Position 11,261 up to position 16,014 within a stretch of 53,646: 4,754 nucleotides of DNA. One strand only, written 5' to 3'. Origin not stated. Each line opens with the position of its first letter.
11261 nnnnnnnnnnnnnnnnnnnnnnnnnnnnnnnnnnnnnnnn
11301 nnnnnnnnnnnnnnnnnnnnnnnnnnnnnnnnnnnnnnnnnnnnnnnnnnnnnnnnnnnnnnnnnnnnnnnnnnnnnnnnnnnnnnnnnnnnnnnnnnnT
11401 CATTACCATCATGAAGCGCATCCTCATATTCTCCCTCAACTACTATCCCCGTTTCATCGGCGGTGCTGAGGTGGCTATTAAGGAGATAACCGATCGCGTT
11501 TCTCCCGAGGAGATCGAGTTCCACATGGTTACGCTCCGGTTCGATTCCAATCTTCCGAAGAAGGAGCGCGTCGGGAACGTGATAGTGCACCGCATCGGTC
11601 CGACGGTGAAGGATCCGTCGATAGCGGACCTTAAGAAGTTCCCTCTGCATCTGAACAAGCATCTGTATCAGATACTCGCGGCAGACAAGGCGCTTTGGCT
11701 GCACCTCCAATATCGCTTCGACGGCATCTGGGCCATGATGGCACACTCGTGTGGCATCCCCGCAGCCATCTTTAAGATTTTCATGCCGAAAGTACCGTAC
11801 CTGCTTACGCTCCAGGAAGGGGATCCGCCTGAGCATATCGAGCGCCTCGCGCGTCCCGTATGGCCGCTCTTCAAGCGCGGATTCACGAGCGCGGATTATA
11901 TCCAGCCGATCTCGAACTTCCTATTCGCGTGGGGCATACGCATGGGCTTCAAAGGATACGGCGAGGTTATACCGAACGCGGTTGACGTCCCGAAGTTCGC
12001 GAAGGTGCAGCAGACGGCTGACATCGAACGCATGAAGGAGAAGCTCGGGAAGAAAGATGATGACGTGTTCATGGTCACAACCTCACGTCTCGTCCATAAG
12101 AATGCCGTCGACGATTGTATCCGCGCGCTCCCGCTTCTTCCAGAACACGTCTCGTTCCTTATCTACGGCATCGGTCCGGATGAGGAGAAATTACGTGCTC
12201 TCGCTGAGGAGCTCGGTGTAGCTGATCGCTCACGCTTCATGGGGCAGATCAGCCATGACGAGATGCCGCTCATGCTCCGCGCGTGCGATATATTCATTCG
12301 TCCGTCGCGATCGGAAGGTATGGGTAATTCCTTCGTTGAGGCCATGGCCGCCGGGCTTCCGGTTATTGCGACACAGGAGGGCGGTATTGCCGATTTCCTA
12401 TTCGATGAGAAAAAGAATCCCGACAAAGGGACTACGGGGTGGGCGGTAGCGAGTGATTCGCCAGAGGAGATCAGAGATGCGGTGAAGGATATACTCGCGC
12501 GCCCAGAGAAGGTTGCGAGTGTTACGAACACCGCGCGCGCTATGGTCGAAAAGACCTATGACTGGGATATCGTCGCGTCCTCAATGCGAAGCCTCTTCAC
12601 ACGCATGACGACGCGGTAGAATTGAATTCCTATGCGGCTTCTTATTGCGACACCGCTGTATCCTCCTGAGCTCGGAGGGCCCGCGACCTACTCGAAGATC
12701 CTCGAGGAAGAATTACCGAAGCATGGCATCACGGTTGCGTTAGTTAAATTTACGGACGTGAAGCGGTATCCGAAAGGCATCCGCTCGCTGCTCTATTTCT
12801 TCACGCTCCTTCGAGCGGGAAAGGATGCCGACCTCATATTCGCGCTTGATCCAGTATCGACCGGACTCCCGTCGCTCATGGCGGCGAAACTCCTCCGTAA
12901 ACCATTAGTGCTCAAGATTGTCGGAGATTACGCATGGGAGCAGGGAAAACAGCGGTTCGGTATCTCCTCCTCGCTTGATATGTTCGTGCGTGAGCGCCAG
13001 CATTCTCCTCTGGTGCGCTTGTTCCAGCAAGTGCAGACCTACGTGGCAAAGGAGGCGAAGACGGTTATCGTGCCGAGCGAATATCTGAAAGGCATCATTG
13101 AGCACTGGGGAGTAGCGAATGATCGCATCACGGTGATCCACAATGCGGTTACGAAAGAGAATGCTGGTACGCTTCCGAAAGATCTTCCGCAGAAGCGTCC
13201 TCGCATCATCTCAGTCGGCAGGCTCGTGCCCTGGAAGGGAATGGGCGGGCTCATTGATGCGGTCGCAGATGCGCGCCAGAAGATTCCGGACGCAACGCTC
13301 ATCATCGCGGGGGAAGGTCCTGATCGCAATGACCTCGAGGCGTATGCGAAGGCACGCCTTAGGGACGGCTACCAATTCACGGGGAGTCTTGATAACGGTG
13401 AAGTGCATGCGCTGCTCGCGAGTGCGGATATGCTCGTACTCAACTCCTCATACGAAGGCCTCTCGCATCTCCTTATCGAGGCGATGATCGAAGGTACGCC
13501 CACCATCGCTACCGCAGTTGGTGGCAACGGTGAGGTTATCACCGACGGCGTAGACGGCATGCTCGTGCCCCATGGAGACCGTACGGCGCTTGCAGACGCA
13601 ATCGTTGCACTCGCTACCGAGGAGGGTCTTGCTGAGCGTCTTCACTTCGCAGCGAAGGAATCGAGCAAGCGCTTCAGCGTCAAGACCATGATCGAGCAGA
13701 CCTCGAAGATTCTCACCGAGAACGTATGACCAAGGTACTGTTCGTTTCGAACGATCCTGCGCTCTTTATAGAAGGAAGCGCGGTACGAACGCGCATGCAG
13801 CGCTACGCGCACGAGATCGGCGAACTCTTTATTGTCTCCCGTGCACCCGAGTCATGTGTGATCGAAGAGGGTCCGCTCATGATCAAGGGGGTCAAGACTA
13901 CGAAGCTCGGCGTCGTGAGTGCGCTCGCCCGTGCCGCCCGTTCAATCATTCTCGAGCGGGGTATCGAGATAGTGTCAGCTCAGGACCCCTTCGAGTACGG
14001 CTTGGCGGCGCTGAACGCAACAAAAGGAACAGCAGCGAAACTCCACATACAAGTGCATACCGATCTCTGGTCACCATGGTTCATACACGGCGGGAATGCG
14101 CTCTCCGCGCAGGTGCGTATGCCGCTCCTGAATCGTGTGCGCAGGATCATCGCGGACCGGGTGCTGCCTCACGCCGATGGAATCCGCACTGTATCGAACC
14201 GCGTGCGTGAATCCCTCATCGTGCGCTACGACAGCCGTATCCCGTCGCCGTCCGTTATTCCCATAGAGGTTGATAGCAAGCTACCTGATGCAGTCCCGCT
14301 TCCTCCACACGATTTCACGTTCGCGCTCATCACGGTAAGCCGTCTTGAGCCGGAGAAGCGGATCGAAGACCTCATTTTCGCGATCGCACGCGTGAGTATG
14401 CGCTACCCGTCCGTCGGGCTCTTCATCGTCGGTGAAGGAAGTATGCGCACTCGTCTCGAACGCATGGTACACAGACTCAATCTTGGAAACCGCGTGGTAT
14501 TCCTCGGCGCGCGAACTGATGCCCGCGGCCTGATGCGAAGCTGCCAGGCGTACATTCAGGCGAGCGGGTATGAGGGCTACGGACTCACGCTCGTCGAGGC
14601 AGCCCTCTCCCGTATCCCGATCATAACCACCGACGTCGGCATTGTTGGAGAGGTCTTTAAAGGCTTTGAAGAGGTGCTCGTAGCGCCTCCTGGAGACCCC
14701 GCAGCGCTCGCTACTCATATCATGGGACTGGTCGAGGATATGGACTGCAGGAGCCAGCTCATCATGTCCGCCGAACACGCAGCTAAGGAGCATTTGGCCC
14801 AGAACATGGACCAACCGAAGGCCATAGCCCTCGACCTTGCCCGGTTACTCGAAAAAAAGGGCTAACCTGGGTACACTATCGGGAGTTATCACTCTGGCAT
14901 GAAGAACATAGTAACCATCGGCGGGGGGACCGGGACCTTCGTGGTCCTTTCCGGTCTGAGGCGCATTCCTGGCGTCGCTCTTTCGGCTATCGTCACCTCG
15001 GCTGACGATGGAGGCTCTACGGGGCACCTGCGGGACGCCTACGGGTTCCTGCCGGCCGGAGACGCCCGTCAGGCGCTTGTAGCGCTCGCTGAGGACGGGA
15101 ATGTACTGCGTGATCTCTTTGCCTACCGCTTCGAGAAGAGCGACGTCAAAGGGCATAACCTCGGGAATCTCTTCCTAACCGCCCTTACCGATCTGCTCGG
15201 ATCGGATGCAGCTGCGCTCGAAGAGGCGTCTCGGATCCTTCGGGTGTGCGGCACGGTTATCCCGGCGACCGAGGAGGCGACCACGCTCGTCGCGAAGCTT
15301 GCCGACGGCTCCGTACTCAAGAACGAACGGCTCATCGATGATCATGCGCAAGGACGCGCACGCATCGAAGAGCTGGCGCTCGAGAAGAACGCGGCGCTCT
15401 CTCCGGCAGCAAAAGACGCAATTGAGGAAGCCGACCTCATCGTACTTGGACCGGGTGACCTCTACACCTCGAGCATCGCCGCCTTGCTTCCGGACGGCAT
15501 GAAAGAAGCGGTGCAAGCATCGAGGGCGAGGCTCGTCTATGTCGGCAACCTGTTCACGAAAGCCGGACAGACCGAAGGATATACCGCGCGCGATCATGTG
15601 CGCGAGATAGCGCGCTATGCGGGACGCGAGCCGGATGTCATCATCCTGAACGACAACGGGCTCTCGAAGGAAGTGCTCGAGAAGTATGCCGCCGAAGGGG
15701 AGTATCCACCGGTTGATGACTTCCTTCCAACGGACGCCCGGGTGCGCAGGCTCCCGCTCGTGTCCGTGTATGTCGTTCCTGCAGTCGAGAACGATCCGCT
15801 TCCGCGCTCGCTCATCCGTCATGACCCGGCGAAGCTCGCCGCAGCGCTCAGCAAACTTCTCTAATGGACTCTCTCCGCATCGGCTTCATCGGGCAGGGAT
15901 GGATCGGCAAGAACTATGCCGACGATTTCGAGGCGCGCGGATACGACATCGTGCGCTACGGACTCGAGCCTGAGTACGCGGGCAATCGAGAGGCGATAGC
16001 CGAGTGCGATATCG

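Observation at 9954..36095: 25-kb glycan-assembly island wedged between murD/murC and murB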

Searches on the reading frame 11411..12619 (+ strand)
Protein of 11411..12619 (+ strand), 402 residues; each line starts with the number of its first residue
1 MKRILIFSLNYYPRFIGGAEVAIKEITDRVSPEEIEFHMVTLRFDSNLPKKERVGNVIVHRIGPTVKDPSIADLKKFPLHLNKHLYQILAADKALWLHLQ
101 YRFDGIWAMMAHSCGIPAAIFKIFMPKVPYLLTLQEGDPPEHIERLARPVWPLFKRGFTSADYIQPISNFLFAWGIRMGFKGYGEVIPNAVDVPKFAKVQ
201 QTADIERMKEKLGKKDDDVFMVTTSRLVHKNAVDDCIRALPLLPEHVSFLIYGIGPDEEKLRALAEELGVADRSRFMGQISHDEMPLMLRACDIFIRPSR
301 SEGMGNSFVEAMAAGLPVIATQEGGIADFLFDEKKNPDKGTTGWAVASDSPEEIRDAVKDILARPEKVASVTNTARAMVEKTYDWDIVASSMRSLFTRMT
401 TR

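Call 3: search_protein_families(library=pfam, proteins=[window:11411-12619:+], max_evalue=0.01)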
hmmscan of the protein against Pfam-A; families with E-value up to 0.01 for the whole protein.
window:11411-12619:+ (402 aa): 6 families
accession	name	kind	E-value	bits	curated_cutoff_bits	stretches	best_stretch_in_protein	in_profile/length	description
PF00534.26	Glycos_transf_1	-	1.3e-35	122.9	26.4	1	204-377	1-171/172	Glycosyl transferases group 1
PF13692.12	Glyco_trans_1_4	-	1.1e-28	100.7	27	1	222-363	5-141/142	Glycosyl transferases group 1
PF20706.3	GT4-conflict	-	1e-12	48.2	26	1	280-391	270-384/385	Family 4 Glycosyltransferase in conflict systems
PF13439.12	Glyco_transf_4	-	1.5e-09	38.6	28.5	1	16-193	1-168/170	Glycosyltransferase Family 4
PF13524.12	Glyco_trans_1_2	-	4.6e-09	36.8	25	1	245-389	13-139/144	Glycosyl transferase-like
PF13579.12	Glyco_trans_4_4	-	0.0055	17.5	29.7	0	17-189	1-157/158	Glycosyl transferase 4-like domain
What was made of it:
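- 11411..14865 (+): Three tandem GT4 glycosyltransferases (11411-12619, 12632-13729, 13726-14865). This is the semi-conserved left module. The third is the most widely kept. Glycos_transf_1 E=1e-29 to 1e-38 (call 3).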

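Call 59: search_protein_families(library=ncbifam, proteins=[window:11411-12619:+], max_evalue=0.001)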
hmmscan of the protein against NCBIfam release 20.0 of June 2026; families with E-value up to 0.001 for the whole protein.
window:11411-12619:+ (402 aa): 44 families (the best 25 are shown)
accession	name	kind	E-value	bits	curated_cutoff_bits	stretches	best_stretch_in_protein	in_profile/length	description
NF047684.1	TeichurnBiosyTuaC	equivalog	5.4e-27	94.7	550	1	101-398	107-388/391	teichuronic acid biosynthesis protein TuaC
TIGR03999.1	thiol_BshA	equivalog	2.2e-25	89.4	273.7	1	16-399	11-373/375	N-acetyl-alpha-D-glucosaminyl L-malate synthase BshA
TIGR03088.1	stp2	hypoth_equivalog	7.6e-24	84.4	409.05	1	186-398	164-372/374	TIGR03088 family PEP-CTERM/XrtA system glycosyltransferase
TIGR04063.1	stp3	hypoth_equivalog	5.8e-22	78.1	442.05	1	185-399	183-395/397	TIGR04063 family PEP-CTERM/XrtA system glycosyltransferase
NF041876.1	EPS_EpsE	equivalog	4.8e-21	75.5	400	1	211-390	207-387/389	exopolysaccharide biosynthesis GT4 family glycosyltransferase EpsE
NF049988.1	MGlcDAGSynMgs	equivalog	7.4e-19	68.4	400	1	175-398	169-386/398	alpha-monoglucosyldiacylglycerol synthase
NF046085.1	XrtY_assoc_Gly1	equivalog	4e-17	62.2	400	1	186-399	186-384/387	XrtY-associated glycosyltransferase XYAG1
TIGR03449.1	mycothiol_MshA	equivalog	7.3e-17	61.3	462.5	1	189-400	195-404/406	D-inositol-3-phosphate glycosyltransferase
TIGR04047.1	MSMEG_0565_glyc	hypoth_equivalog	7.2e-16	58.2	259.85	1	155-392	133-367/373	MSMEG_0565 family glycosyltransferase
NF053787.1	GlcN_PG_synth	equivalog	8.4e-16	57.8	480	1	186-399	168-359/361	N-acetylglucosaminyl phosphatidylglycerol synthase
NF038295.1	EPS_HpsP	equivalog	2.8e-15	56.2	550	1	177-397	171-385/388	hormogonium polysaccharide biosynthesis glycosyltransferase HpsP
NF038229.1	Glyco4_Geo_Pelo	equivalog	1.7e-14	53.6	400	1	210-399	154-336/338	GPMC system family 4 glycosyltransferase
TIGR02095.1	glgA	subfamily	2.1e-14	53.1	328.45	1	209-398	283-476/477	glycogen/starch synthase, ADP-glucose type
TIGR02149.1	glgA_Coryne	subfamily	2.8e-14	53.1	302.4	1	185-397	172-388/391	glycogen synthase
TIGR04005.1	wcaL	equivalog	8e-14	51.3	537.6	1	153-396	167-403/406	colanic acid biosynthesis glycosyltransferase WcaL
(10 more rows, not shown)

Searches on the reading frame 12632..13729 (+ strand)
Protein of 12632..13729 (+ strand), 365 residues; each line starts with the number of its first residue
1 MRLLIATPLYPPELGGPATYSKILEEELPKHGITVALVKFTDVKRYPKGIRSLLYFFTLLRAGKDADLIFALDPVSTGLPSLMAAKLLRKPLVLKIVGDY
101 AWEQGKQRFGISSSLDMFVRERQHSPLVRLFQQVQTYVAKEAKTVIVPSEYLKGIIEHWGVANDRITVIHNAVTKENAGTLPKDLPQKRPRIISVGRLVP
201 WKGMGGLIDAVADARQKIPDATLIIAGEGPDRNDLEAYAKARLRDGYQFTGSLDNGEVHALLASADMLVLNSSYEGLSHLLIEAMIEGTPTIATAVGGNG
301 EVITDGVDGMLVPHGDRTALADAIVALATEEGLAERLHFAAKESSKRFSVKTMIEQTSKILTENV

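Call 3: search_protein_families(library=pfam, proteins=[window:12632-13729:+], max_evalue=0.01)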
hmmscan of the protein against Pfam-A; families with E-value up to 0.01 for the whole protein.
window:12632-13729:+ (365 aa): 5 families
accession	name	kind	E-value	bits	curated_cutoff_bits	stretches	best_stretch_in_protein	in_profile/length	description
PF00534.26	Glycos_transf_1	-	2.4e-38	131.8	26.4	1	185-343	11-171/172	Glycosyl transferases group 1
PF13692.12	Glyco_trans_1_4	-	1.4e-33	116.6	27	1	189-329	1-141/142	Glycosyl transferases group 1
PF13439.12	Glyco_transf_4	-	8e-12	46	28.5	1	27-174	37-167/170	Glycosyltransferase Family 4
PF13579.12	Glyco_trans_4_4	-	3.1e-11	44.3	29.7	1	28-171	35-157/158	Glycosyl transferase 4-like domain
PF20706.3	GT4-conflict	-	2.7e-07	30.4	26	1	168-313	175-335/385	Family 4 Glycosyltransferase in conflict systems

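Call 59: search_protein_families(library=ncbifam, proteins=[window:12632-13729:+], max_evalue=0.001)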
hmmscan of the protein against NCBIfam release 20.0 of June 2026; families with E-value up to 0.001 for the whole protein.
window:12632-13729:+ (365 aa): 43 families (the best 25 are shown)
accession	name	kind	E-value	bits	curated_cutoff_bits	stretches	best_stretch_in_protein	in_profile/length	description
NF041876.1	EPS_EpsE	equivalog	2e-32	112.9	400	1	186-344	211-375/389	exopolysaccharide biosynthesis GT4 family glycosyltransferase EpsE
TIGR03088.1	stp2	hypoth_equivalog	3e-31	108.8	409.05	1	144-361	154-370/374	TIGR03088 family PEP-CTERM/XrtA system glycosyltransferase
TIGR04063.1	stp3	hypoth_equivalog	1.6e-25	89.8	442.05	1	65-342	92-372/397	TIGR04063 family PEP-CTERM/XrtA system glycosyltransferase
TIGR03999.1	thiol_BshA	equivalog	7.7e-25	87.6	273.7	1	130-360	133-369/375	N-acetyl-alpha-D-glucosaminyl L-malate synthase BshA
NF047880.1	glyco_SdgA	exception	2.2e-20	72.7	800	1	162-361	287-487/488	serine-aspartate repeat adhesin O-glycosyltransferase SdgA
TIGR02149.1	glgA_Coryne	subfamily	9.8e-20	71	302.4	1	140-361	143-387/391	glycogen synthase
NF047684.1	TeichurnBiosyTuaC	equivalog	3.9e-19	68.8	550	1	183-336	213-360/391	teichuronic acid biosynthesis protein TuaC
NF038229.1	Glyco4_Geo_Pelo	equivalog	1.5e-17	63.7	400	1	136-361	104-333/338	GPMC system family 4 glycosyltransferase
TIGR04157.1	glyco_rSAM_CFB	subfamily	2.3e-17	63.1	400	1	127-320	156-356/406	TIGR04157 family glycosyltransferase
NF011726.0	PRK15179.1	equivalog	2.6e-17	62.4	733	1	208-359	536-689/694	Vi polysaccharide biosynthesis protein TviE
NF050063.1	ProtGlycPglJ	equivalog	4.1e-17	62.4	500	1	153-354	157-356/363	N-acetylgalactosamine-N,N'-diacetylbacillosaminyl-diphospho-undecaprenol 4-alpha-N-acetylgalactosaminyltransferase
NF050056.1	ProtGlycPglH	equivalog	6.9e-17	61.5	600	1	183-362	173-351/354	GalNAc-alpha-(1->4)-GalNAc-alpha-(1->3)-diNAcBac-PP-undecaprenol alpha-1,4-N-acetyl-D-galactosaminyltransferase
TIGR03449.1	mycothiol_MshA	equivalog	1.8e-16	60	462.5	1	138-361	162-400/406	D-inositol-3-phosphate glycosyltransferase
NF007396.0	PRK09922.1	equivalog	2e-15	56.6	385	1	149-362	143-356/361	lipopolysaccharide 1,6-galactosyltransferase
TIGR04348.1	TIGR04348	equivalog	7.4e-15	54.8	300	1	187-360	135-307/310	selenoneine biosynthesis selenosugar synthase SenB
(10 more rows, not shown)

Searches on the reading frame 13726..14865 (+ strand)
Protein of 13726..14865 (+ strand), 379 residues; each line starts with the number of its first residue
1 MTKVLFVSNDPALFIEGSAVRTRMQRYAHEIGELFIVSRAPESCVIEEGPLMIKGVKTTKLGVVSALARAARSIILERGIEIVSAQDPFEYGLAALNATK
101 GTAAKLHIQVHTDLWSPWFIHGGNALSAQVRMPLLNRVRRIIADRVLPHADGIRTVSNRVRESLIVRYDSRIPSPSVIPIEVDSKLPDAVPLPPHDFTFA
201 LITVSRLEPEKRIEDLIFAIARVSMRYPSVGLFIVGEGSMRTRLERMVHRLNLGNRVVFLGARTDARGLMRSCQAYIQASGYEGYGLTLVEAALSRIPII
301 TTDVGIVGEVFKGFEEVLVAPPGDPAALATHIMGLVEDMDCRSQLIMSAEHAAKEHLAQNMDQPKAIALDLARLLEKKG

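Call 3: search_protein_families(library=pfam, proteins=[window:13726-14865:+], max_evalue=0.01)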
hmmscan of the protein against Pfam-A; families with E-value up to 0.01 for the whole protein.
window:13726-14865:+ (379 aa): 5 families
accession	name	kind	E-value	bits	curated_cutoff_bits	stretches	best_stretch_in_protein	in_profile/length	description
PF00534.26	Glycos_transf_1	-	8.7e-29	100.7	26.4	1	201-349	18-169/172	Glycosyl transferases group 1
PF13692.12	Glyco_trans_1_4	-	7e-25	88.4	27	1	200-338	3-142/142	Glycosyl transferases group 1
PF13439.12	Glyco_transf_4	-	3.3e-06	27.7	28.5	1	63-172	56-154/170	Glycosyltransferase Family 4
PF13579.12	Glyco_trans_4_4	-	5e-06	27.4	29.7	1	62-166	55-144/158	Glycosyl transferase 4-like domain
PF20706.3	GT4-conflict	-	0.0007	19.1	26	1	142-303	139-312/385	Family 4 Glycosyltransferase in conflict systems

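Call 59: search_protein_families(library=ncbifam, proteins=[window:13726-14865:+], max_evalue=0.001)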
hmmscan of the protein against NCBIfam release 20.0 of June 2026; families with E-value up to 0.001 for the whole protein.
window:13726-14865:+ (379 aa): 28 families (the best 25 are shown)
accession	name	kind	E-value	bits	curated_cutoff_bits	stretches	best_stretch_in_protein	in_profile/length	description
NF041876.1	EPS_EpsE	equivalog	5.6e-21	75.2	400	1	193-357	209-380/389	exopolysaccharide biosynthesis GT4 family glycosyltransferase EpsE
TIGR03999.1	thiol_BshA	equivalog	6.7e-20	71.3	273.7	1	201-359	202-359/375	N-acetyl-alpha-D-glucosaminyl L-malate synthase BshA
TIGR03088.1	stp2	hypoth_equivalog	4.2e-19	68.8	409.05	1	197-357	193-357/374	TIGR03088 family PEP-CTERM/XrtA system glycosyltransferase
NF047880.1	glyco_SdgA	exception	7.1e-15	54.5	800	1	200-359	317-477/488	serine-aspartate repeat adhesin O-glycosyltransferase SdgA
TIGR02918.1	TIGR02918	equivalog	8.5e-15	54.4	574.6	1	173-305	297-425/500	accessory Sec system glycosyltransferase GtfA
NF011726.0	PRK15179.1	equivalog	1.6e-14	53.2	733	1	196-312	515-631/694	Vi polysaccharide biosynthesis protein TviE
NF050063.1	ProtGlycPglJ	equivalog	6.3e-14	51.9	500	1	201-358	197-352/363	N-acetylgalactosamine-N,N'-diacetylbacillosaminyl-diphospho-undecaprenol 4-alpha-N-acetylgalactosaminyltransferase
NF038255.1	exopoly_VpsD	equivalog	2e-11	43.4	300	1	198-319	203-329/381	VpsD family glycosyltransferase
NF047881.1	glyco_SdgB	exception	6.9e-11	41.5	800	1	198-306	321-429/496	serine-aspartate repeat adhesin O-glycosyltransferase SdgB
NF007396.0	PRK09922.1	equivalog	1.8e-10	40.2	385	1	189-304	173-291/361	lipopolysaccharide 1,6-galactosyltransferase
TIGR04063.1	stp3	hypoth_equivalog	2.6e-10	39.8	442.05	1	213-261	228-276/397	TIGR04063 family PEP-CTERM/XrtA system glycosyltransferase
NF049988.1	MGlcDAGSynMgs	equivalog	6.6e-10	38.9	400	1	198-302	213-319/398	alpha-monoglucosyldiacylglycerol synthase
NF047684.1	TeichurnBiosyTuaC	equivalog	1.1e-09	37.7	550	1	201-345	222-361/391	teichuronic acid biosynthesis protein TuaC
NF053787.1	GlcN_PG_synth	equivalog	2.5e-09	36.5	480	1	79-344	82-331/361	N-acetylglucosaminyl phosphatidylglycerol synthase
TIGR04047.1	MSMEG_0565_glyc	hypoth_equivalog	3.6e-09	36.2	259.85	1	201-354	196-356/373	MSMEG_0565 family glycosyltransferase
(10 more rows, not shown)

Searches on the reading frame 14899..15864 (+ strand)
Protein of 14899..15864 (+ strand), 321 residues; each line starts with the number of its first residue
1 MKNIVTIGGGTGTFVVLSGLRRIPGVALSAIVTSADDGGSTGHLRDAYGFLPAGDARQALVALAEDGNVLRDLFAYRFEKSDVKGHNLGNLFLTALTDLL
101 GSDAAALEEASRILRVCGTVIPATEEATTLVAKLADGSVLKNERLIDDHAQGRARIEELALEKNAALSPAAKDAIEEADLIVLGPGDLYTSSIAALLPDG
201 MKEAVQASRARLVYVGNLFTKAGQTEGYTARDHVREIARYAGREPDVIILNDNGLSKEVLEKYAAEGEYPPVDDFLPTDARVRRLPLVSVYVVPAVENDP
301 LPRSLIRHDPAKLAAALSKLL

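Call 3: search_protein_families(library=pfam, proteins=[window:14899-15864:+], max_evalue=0.01)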
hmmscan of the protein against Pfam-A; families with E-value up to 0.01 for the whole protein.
window:14899-15864:+ (321 aa): 1 family
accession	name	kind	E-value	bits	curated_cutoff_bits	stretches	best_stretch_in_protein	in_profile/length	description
PF01933.23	CofD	-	1.2e-78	264.7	30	1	4-274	1-273/290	2-phospho-L-lactate transferase CofD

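Call 8: search_protein_families(library=ncbifam, proteins=[window:14899-15864:+], max_evalue=0.01)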
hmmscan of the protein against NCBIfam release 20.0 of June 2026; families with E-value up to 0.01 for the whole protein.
window:14899-15864:+ (321 aa): 3 families
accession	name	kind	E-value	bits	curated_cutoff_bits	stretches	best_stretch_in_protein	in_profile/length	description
TIGR01826.1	CofD_related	subfamily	6.1e-83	278.8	196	1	4-320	1-308/310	uridine diphosphate-N-acetylglucosamine-binding protein YvcK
TIGR04357.1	CofD_rel_GAK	hypoth_equivalog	2.3e-25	89.8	340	2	82-243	132-303/368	GAK system CofD-like protein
TIGR01819.1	F420_cofD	equivalog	1.2e-07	31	257.45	1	111-208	118-219/301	2-phospho-L-lactate transferase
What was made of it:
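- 14899..15864 (+): YvcK/CofD-family UDP-GlcNAc-binding protein. TIGR01826, 278.8 bits against a cut-off of 196 (call 8).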
